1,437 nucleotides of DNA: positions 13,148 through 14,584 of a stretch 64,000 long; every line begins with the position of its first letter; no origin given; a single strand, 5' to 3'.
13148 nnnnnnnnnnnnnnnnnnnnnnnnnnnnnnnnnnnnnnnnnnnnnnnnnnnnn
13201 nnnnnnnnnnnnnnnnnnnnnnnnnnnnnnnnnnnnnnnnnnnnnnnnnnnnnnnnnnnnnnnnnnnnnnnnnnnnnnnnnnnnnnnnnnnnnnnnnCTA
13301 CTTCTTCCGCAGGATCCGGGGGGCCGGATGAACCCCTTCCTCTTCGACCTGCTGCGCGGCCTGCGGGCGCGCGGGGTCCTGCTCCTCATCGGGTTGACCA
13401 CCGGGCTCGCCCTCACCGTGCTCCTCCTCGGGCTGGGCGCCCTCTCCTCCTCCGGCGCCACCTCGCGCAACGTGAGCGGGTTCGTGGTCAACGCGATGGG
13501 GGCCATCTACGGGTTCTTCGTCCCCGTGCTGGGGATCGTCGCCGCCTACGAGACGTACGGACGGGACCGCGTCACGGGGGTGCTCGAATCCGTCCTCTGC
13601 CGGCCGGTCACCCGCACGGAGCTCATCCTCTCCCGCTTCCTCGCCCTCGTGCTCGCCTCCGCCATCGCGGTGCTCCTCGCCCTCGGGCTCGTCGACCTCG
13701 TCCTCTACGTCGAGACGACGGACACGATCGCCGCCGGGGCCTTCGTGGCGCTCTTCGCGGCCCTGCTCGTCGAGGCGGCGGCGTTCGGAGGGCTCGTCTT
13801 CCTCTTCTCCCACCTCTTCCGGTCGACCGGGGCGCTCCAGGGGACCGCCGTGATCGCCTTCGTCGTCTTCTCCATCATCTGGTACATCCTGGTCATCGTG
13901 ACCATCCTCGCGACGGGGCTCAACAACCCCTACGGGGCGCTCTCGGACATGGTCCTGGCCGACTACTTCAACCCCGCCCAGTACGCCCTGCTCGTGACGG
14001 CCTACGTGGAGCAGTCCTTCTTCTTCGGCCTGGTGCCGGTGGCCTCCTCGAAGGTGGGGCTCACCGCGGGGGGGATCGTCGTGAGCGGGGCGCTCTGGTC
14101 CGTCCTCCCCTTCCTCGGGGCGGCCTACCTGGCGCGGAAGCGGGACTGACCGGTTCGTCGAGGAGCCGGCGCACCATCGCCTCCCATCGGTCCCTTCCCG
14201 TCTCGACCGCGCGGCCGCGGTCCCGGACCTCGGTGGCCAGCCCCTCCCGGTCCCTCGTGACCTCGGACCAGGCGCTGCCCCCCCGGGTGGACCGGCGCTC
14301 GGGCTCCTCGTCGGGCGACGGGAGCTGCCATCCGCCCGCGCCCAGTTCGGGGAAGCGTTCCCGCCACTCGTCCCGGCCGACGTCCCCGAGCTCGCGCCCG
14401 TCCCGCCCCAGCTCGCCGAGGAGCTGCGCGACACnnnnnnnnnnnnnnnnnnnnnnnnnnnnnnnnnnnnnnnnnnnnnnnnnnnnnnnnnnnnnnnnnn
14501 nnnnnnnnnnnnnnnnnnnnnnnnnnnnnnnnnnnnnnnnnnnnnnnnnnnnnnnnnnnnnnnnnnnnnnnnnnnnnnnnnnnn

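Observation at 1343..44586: Plug-and-play surface display: five unrelated head domains on one shared Cys-paired Ig-like stalk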

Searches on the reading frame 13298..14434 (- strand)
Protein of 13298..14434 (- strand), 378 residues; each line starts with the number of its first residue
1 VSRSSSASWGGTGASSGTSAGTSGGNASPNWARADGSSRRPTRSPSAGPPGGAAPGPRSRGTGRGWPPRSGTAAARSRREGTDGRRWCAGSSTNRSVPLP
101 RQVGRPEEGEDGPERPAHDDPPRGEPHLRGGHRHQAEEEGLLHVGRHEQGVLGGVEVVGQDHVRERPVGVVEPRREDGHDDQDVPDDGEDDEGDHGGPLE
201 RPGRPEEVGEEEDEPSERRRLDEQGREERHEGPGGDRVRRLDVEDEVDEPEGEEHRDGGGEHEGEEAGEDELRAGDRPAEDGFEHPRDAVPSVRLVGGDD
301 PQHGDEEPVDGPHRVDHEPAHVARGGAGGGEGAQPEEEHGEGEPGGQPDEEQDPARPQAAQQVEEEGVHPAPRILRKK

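Call 80: search_protein_families(library=pfam, proteins=[window:13298-14434:-], max_evalue=0.0001)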
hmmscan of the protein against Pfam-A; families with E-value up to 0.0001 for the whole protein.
window:13298-14434:- (378 aa): 0 families
